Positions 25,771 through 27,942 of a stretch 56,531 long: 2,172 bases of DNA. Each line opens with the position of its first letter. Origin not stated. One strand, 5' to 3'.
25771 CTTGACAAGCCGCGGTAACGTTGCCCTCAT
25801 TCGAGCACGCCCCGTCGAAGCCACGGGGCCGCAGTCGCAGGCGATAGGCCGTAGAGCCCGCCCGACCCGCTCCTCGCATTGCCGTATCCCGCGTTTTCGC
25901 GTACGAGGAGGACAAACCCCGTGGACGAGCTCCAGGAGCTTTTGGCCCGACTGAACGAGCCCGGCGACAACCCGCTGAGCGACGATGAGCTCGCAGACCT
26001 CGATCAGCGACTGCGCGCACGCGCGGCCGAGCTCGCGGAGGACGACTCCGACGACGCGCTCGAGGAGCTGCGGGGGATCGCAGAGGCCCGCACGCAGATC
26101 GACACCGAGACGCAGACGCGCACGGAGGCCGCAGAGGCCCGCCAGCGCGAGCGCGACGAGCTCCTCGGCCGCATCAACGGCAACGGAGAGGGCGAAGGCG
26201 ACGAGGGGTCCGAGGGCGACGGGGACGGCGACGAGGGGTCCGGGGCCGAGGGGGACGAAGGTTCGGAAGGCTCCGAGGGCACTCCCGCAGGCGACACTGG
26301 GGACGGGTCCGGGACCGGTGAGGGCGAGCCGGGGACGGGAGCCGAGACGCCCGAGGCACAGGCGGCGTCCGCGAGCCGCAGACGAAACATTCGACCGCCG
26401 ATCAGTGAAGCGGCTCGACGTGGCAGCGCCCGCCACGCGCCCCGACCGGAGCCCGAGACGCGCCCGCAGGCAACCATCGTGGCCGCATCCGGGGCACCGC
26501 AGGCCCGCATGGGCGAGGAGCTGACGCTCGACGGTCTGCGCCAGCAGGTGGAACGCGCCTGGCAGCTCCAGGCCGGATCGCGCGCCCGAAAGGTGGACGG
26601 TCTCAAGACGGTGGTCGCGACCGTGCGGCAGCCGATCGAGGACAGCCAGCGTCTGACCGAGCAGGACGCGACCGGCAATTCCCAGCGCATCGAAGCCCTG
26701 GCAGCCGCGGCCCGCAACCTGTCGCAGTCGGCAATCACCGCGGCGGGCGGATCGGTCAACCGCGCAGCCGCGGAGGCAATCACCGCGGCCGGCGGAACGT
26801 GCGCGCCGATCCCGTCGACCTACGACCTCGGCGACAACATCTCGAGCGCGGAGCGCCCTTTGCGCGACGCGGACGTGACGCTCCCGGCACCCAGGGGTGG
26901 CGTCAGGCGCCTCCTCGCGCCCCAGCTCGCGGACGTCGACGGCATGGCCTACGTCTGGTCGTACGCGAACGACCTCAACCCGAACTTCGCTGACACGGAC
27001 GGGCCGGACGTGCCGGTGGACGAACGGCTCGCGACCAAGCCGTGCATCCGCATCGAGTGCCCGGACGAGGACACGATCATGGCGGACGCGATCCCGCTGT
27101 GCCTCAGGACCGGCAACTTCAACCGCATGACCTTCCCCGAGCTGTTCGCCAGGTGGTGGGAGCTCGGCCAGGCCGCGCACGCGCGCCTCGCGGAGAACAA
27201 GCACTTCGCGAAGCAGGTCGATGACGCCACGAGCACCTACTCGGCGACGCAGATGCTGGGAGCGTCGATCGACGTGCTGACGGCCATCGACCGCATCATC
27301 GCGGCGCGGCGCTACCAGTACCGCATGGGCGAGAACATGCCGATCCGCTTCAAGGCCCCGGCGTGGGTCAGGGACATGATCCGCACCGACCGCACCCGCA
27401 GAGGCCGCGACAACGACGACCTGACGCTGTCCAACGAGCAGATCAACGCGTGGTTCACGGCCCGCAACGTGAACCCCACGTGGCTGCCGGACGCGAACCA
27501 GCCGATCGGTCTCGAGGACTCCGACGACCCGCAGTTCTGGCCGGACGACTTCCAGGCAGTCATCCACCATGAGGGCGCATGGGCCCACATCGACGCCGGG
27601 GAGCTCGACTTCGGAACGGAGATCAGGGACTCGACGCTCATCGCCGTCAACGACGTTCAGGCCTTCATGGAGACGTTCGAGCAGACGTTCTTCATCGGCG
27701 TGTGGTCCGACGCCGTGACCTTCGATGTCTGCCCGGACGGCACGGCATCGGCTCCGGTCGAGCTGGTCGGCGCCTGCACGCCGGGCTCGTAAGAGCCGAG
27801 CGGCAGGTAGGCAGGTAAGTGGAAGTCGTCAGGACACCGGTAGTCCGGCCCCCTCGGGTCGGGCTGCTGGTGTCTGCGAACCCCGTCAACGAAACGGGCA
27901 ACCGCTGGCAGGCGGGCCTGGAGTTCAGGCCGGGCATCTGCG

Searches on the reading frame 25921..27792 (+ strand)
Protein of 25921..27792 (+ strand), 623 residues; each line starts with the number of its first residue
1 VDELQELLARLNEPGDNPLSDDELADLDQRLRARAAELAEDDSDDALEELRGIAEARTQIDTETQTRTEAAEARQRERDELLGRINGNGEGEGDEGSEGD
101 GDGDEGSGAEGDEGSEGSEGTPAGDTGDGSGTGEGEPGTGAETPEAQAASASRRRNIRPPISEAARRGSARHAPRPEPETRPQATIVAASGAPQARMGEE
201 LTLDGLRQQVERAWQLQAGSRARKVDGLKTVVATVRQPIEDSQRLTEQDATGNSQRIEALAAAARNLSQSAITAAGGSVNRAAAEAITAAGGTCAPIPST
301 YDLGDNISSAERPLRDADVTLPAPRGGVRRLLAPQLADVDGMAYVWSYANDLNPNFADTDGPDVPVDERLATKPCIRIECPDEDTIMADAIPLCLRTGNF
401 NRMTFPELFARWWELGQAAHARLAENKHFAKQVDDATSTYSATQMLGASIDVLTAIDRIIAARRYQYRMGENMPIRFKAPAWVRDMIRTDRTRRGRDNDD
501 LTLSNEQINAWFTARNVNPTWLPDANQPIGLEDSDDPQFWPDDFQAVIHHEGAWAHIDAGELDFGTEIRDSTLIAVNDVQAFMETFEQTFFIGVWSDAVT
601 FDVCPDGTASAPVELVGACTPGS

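Call 11: search_protein_families(library=pfam, proteins=[window:25921-27792:+], max_evalue=0.01)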
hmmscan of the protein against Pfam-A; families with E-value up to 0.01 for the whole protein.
window:25921-27792:+ (623 aa): 0 families

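Call 12: search_protein_families(library=phrogs, proteins=[window:25921-27792:+], max_evalue=0.01)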
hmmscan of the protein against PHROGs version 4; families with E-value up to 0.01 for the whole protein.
window:25921-27792:+ (623 aa): 1 family
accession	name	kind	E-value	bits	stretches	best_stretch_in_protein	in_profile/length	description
phrog_777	-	head and packaging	5.1e-67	228.4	1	13-615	12-575/580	major head protein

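Call 13: search_dna_similar(query=window:25921-27792:+, collection=phages, mode=protein, max_rows=40)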
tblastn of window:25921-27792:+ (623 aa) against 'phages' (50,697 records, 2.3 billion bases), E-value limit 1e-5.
Records with a match: 662; places in all: 662; records where one place covers at least 80% of the query: 0.
Best place of each record, by identity: <60% 662.
By first word of the organism name: Mycobacterium 382; Microbacterium 120; Gordonia 115; Arthrobacter 18; Streptomyces 16; Mycolicibacterium 2; Curtobacterium 2; Rhodococcus 2; Actinomycetia 1; Dulem 1; and 3 more.
By host as written in the record: Mycobacterium smegmatis mc2 155 285; Gordonia terrae 3612 89; Microbacterium foliorum NRRL B-24224 58; Mycobacterium smegmatis mc#155 55; Microbacterium foliorum NRRL B-24224 SEA 29; Microbacterium paraoxydans NWU1 18; Gordonia terrae CAG3 10; - 10; and 39 more.
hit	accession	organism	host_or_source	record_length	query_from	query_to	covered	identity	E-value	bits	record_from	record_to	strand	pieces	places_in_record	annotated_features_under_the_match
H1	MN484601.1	Gordonia phage Sixama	Gordonia terrae 3612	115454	162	600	70%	30.8%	3e-37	154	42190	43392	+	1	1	81: major capsid hexamer protein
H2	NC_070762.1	Gordonia phage Sixama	Gordonia terrae 3612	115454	162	600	70%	30.8%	3e-37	154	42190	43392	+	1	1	81: major head protein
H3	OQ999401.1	Actinomycetia phage DSL-LC01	Actinomycetia bacterium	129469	179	620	71%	30.0%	7e-38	157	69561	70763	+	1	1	major capsid protein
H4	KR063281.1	Gordonia phage GMA2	Gordonia malaquae A448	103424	172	600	69%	30.8%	1e-37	155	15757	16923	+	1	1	putative structural protein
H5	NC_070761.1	Gordonia phage GMA2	Gordonia malaquae A448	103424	172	600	69%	30.8%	1e-37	155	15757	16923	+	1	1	major head protein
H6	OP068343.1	Microbacterium phage Cece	Microbacterium radiodurans NRRL B-24799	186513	150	611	74%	28.4%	2e-27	124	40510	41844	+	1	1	71: major capsid hexamer protein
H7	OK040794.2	Arthrobacter phage Atuin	Arthrobacter globiformis NRRL B-2979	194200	221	617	64%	32.3%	7e-48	187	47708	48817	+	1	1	76: major capsid hexamer protein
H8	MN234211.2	Arthrobacter phage Mimi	Arthrobacter globiformis NRRL B-2979 SEA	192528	226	617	63%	32.7%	6e-48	187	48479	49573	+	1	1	81: major capsid hexamer protein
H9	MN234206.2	Arthrobacter phage Racecar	Arthrobacter globiformis NRRL B-2979 SEA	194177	226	617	63%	32.7%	6e-48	187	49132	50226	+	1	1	82: major capsid hexamer protein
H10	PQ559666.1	Arthrobacter phage Talia1610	Arthrobacter globiformis B-2979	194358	226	617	63%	32.7%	6e-48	187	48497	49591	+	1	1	81: major capsid hexamer protein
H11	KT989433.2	Streptomyces phage phiSAJS1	Streptomyces avermitilis ATCC 31267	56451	158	611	73%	28.3%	6e-16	88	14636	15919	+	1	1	serine protease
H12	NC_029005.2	Streptomyces phage phiSAJS1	Streptomyces avermitilis ATCC 31267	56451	158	611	73%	28.3%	6e-16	88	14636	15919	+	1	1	major head protein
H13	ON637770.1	Microbacterium phage Big4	Microbacterium foliorum NRRL B-24224 SEA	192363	180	615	70%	29.0%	1e-27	125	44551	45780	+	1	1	77: hypothetical protein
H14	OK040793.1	Microbacterium phage Zooman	Microbacterium foliorum NRRL B-24224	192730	180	615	70%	29.0%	2e-27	125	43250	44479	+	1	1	73: hypothetical protein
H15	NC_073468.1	Microbacterium phage Pumpernickel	Microbacterium paraoxydans NRRL B-14843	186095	186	609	68%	28.4%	3e-26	121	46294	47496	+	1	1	85: hypothetical protein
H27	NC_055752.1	Gordonia phage KimmyK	Gordonia terrae 3612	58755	171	616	72%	25.2%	4e-14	82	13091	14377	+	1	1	21: major head protein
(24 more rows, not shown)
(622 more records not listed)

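Call 14: find_related_loci(query=window:25921-27792:+, collection=viral_contigs, flank=4000)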
Query window:25921-27792:+ (623 aa) in viral_contigs; peptide patterns used: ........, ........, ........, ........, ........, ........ (x = any residue, [..] = any of these).
5 stretches matched a pattern, but none encodes a relative of the query by tblastn (E <= 1e-3).

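Call 15: find_related_loci(query=window:25921-27792:+, collection=genome_contigs, flank=4000)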
Query window:25921-27792:+ (623 aa) in genome_contigs; peptide patterns used: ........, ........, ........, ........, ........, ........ (x = any residue, [..] = any of these).
199 stretches matched a pattern, but none encodes a relative of the query by tblastn (E <= 1e-3).

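Call 16: find_homologous_proteins(query=window:25921-27792:+)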
Query window:25921-27792:+ (623 aa): 18 proteins with E <= 0.001 among 8000 candidates.
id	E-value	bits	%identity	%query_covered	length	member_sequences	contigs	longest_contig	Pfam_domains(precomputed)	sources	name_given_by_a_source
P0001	0.0e+0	1389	100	100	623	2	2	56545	-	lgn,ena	-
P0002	9.1e-274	928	70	100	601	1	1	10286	-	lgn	-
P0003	5.9e-256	869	66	100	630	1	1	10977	-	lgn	-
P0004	1.0e-79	287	42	53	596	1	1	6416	-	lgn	-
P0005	5.0e-70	255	34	100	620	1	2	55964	-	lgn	-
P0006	6.6e-70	255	41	54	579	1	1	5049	-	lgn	-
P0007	3.5e-63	232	36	58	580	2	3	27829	-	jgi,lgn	-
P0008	1.1e-57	214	33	100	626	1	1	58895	-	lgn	-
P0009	1.9e-53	200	28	98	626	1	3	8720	-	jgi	-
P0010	1.1e-52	198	31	98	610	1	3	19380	-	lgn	-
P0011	1.1e-50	191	33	65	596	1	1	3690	-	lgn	-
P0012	2.8e-50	190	33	100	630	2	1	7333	-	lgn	-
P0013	6.0e-49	185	33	70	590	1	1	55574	-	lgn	-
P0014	8.1e-42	162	34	51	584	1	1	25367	-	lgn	-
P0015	1.3e-39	155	34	54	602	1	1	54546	-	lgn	-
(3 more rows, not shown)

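Call 17: find_encoding_contigs(protein=P0002, flank=6000, max_places=3)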
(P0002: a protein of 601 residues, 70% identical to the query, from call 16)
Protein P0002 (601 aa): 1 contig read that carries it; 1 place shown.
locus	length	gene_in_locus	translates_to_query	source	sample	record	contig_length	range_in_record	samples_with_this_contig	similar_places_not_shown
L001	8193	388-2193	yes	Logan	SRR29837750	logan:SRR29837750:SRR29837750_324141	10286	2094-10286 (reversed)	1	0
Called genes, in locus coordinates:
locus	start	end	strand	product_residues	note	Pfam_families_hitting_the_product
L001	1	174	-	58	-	?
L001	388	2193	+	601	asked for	-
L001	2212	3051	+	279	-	-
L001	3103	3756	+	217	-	-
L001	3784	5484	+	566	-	-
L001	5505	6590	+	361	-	-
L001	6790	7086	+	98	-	-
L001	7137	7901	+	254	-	-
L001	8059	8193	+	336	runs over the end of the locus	PF13439:Glyco_transf_4 (weak), PF13579:Glyco_trans_4_4 (faint), PF00534:Glycos_transf_1, PF13692:Glyco_trans_1_4, PF20706:GT4-conflict (weak)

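Call 18: find_encoding_contigs(protein=P0003, flank=6000, max_places=3)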
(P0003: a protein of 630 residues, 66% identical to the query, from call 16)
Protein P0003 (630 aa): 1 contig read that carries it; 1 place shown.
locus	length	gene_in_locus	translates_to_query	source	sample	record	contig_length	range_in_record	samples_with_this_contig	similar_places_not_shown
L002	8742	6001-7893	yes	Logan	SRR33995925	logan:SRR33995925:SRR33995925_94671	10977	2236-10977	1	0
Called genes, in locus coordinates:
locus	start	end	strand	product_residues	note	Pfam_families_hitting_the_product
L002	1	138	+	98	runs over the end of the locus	-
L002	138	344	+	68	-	-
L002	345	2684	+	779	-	-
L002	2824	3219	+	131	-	-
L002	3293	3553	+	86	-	-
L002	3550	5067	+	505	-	-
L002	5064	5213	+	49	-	-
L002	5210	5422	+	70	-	-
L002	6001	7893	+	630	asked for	-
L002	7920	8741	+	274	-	?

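Call 19: find_encoding_contigs(protein=P0001, flank=6000, max_places=3)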
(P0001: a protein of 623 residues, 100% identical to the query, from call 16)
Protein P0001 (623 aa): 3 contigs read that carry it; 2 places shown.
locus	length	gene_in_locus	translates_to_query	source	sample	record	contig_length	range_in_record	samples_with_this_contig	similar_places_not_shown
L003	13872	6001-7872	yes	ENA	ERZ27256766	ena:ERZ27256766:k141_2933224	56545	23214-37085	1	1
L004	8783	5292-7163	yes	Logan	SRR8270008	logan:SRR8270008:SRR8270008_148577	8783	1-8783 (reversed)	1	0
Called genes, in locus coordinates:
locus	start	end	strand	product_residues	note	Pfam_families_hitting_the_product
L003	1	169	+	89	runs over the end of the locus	-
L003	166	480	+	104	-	-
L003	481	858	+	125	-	PF11969:DcpS_C, PF26217:GDPGP1_N (weak), PF01230:HIT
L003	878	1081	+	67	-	-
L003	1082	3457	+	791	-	-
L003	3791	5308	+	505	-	-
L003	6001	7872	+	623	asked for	-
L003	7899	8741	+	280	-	-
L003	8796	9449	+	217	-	-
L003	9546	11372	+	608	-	PF01522:Polysacc_deac_1 (faint)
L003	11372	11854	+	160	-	-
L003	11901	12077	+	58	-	-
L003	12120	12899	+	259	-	-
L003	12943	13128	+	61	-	-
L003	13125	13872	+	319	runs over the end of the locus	PF13439:Glyco_transf_4 (weak), PF13692:Glyco_trans_1_4, PF00534:Glycos_transf_1, PF20706:GT4-conflict (weak)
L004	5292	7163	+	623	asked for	-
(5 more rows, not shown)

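Call 26: find_encoding_contigs(protein=P0005, flank=6000, max_places=2)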
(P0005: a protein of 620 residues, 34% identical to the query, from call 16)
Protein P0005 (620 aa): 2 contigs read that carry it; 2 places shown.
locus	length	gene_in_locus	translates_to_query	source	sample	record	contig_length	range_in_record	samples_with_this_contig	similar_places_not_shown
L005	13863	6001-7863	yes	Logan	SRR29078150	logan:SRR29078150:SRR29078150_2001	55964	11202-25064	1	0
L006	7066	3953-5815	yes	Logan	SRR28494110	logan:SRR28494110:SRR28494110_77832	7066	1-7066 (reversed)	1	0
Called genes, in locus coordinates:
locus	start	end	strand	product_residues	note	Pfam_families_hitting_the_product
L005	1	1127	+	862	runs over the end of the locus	-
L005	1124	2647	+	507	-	-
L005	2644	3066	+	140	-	-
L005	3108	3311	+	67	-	-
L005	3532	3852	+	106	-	-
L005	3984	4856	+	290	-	-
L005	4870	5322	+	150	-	-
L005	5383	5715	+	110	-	-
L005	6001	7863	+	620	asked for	-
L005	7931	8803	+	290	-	-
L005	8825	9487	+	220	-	-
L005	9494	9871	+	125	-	-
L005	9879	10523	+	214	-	-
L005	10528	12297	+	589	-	-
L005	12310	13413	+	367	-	-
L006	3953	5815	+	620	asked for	-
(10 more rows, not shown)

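Call 27: find_encoding_contigs(protein=P0008, flank=6000, max_places=2)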
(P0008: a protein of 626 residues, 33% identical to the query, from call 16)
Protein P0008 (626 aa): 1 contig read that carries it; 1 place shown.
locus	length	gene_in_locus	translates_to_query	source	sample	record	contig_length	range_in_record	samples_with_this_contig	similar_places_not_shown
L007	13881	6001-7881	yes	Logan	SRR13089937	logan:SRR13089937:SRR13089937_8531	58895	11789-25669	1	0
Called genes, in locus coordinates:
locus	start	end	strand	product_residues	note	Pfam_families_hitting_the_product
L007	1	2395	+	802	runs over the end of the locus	-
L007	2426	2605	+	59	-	-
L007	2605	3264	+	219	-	-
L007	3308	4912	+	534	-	-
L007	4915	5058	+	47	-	-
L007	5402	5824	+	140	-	-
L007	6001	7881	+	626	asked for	-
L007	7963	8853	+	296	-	-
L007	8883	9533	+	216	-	-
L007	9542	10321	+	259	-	-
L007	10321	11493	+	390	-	PF00657:Lipase_GDSL (faint), PF13472:Lipase_GDSL_2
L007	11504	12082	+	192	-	-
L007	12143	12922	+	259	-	-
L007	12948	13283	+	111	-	-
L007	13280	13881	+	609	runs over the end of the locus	PF13524:Glyco_trans_1_2, PF02475:TRM5-TYW2_MTfase (weak), PF05050:Methyltransf_21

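Call 28: find_encoding_contigs(protein=P0004, flank=6000, max_places=2)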
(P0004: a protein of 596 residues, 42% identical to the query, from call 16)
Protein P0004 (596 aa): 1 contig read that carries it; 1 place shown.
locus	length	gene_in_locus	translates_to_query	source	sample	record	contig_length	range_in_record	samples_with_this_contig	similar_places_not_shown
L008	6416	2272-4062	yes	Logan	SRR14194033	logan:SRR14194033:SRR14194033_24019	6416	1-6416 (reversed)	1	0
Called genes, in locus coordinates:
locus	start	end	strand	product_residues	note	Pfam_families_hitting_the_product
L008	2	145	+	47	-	?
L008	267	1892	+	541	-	-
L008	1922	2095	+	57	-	-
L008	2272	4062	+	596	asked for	-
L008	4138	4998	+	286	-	-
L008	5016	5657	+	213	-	-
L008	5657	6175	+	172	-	-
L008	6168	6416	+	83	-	?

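Call 47: get_annotated_region(hit=H27, flank=5000)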
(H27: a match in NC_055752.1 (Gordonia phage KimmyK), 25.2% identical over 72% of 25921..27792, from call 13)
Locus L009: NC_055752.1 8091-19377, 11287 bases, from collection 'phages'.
description: Gordonia phage KimmyK, complete genome.
organism: Gordonia phage KimmyK (NCBI taxid 2250394)
taxonomy: Viruses; Duplodnaviria; Heunggongvirae; Uroviricota; Caudoviricetes; Wizardvirus; Wizardvirus kimmyK
host: Gordonia terrae 3612; source: soil; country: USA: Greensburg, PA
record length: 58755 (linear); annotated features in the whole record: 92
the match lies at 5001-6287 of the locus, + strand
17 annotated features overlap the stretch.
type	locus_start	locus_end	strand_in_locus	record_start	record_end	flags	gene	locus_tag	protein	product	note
CDS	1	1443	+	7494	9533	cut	14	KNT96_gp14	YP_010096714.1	head morphogenesis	-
CDS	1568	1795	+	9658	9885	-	15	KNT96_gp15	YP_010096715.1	hypothetical protein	-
CDS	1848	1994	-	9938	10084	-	16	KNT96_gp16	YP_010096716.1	hypothetical protein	-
CDS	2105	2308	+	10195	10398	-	17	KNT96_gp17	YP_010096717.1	ribbon-helix-helix DNA binding domain protein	-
CDS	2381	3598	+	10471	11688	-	18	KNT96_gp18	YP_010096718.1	virion structural protein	-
CDS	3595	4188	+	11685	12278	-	19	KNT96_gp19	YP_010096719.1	RNA ligase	-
CDS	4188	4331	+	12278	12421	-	20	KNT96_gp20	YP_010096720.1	hypothetical protein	-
CDS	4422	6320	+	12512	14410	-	21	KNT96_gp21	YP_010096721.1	major head protein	-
CDS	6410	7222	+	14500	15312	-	22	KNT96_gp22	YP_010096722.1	hypothetical protein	-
CDS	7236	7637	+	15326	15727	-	23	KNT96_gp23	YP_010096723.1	hypothetical protein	-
CDS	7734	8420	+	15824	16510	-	24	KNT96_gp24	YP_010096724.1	major tail protein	-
CDS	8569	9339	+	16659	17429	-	25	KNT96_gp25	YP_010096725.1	head-tail adaptor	-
CDS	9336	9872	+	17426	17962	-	26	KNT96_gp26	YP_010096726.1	hypothetical protein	-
CDS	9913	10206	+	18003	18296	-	27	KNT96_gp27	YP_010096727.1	hypothetical protein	-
CDS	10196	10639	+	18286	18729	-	28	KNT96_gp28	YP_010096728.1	HK97 gp10 family protein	-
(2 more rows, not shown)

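Call 48: get_annotated_region(hit=H12, flank=5000)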
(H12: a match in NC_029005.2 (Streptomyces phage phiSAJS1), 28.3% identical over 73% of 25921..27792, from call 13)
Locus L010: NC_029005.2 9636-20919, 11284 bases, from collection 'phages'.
description: Streptomyces phage phiSAJS1, complete genome.
organism: Streptomyces phage phiSAJS1 (NCBI taxid 1755682)
taxonomy: Viruses; Duplodnaviria; Heunggongvirae; Uroviricota; Caudoviricetes; Woodruffvirus
host: Streptomyces avermitilis ATCC 31267; source: -; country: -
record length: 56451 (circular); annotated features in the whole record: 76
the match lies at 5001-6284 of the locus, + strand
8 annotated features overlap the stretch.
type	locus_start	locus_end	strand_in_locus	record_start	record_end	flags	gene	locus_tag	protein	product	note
CDS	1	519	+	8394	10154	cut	-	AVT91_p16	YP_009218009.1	portal protein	gp16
CDS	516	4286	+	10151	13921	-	-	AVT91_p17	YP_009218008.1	portal protein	gp17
CDS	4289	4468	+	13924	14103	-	-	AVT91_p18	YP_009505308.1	hypothetical protein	gp18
CDS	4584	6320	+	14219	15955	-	-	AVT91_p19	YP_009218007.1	major head protein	gp19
CDS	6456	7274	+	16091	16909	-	-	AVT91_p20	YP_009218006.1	hypothetical protein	gp20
CDS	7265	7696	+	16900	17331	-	-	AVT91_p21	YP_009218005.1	hypothetical protein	gp21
CDS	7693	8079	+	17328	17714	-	-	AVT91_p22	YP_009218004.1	hypothetical protein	gp22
CDS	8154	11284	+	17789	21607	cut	-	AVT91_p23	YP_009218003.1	tail length tape measure protein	gp23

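Call 78: find_encoding_contigs(protein=P0010, flank=3000, max_places=2)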
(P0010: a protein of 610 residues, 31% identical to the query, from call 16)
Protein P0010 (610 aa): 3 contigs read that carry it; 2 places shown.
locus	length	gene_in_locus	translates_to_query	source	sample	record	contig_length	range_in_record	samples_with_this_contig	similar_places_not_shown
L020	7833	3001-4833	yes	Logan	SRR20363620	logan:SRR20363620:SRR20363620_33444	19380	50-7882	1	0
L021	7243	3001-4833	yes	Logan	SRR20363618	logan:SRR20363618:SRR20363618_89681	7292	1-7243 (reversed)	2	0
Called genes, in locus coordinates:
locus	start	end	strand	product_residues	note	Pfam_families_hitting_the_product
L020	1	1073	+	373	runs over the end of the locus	?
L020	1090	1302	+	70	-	-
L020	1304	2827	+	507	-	-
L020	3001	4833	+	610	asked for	-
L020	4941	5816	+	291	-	-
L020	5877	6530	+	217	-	-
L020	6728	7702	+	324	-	-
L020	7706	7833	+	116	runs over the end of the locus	-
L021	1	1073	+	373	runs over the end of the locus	?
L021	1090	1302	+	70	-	-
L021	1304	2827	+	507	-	-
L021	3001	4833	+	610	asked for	-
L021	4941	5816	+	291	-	-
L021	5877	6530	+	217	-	-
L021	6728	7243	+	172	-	?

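Call 82: search_protein_families(library=phrogs, proteins=[L002:5064-5213:+, L002:5210-5422:+], max_evalue=0.1)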
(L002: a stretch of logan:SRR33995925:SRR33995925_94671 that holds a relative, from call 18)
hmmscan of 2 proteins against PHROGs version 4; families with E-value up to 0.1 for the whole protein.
L002:5064-5213:+ (49 aa): 0 families

L002:5210-5422:+ (70 aa): 0 families

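Call 83: search_protein_families(library=pfam, proteins=[L002:5064-5213:+, L002:5210-5422:+], max_evalue=0.1)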
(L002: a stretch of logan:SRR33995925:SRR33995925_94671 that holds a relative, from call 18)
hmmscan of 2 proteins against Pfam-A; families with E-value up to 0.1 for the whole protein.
L002:5064-5213:+ (49 aa): 0 families

L002:5210-5422:+ (70 aa): 0 families

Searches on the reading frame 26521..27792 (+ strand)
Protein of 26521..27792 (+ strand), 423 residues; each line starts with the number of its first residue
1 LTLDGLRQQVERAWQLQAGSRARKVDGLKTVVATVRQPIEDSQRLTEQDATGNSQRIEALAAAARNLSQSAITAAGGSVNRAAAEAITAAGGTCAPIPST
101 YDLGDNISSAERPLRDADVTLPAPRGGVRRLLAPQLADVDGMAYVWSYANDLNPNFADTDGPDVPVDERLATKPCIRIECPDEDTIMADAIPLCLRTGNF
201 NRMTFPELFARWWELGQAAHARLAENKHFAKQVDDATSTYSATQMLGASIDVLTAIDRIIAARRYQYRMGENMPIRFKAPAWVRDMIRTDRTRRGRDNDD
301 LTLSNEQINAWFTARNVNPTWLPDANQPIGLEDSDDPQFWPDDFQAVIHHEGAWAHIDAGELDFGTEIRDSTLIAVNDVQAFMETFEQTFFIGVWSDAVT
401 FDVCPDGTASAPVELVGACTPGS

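Call 35: find_homologous_proteins(query=window:26521-27792:+)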
Query window:26521-27792:+ (423 aa): 24 proteins with E <= 0.001 among 8000 candidates.
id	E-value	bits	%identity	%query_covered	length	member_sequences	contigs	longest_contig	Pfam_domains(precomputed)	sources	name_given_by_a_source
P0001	1.5e-284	961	100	100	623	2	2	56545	-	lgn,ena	-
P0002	1.9e-220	750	78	100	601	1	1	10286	-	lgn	-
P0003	3.1e-185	634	67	100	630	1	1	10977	-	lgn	-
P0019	1.2e-69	253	40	98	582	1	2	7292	-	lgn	-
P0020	1.3e-63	233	41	73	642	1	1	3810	PF08621.16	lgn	-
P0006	2.2e-63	233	41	80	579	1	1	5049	-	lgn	-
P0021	3.8e-62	229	39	80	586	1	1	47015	-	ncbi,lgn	-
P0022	9.0e-60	221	38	84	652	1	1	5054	-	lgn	-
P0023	4.4e-56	209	35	94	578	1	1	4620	-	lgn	-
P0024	7.1e-56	208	34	92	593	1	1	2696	-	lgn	-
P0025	3.5e-54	202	36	91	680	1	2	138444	-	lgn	-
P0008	7.6e-51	191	35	84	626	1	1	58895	-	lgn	-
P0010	1.7e-45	174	37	78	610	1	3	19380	-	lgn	-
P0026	5.4e-45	172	34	97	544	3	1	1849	-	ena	-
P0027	9.8e-45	171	35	77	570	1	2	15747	-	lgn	-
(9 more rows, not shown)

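Call 76: find_encoding_contigs(protein=P0019, flank=3000, max_places=2)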
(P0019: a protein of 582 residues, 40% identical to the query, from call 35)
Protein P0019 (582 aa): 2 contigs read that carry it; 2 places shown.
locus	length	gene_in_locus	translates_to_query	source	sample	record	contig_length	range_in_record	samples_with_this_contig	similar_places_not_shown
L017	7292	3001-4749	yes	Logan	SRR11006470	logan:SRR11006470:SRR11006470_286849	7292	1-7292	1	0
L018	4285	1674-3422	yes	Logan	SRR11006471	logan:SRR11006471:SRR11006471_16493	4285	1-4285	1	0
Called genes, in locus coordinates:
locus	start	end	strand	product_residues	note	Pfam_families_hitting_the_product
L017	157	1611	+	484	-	-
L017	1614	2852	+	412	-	-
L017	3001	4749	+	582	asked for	-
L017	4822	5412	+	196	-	-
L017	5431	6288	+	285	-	-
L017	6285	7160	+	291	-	-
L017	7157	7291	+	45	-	?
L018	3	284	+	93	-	?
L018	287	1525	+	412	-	-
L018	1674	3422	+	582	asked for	-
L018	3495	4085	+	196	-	-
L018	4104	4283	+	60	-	?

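Call 77: find_encoding_contigs(protein=P0021, flank=3000, max_places=2)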
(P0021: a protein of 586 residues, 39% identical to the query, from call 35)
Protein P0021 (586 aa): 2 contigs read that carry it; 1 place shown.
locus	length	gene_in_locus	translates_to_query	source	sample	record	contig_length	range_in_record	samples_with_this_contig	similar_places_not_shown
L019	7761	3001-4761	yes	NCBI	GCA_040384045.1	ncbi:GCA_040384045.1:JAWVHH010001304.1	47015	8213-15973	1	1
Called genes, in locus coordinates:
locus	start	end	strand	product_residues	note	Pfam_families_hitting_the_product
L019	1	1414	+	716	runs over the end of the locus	-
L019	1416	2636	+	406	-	-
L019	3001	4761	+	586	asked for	-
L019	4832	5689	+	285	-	-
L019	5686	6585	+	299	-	-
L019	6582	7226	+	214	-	-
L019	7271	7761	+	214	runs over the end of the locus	-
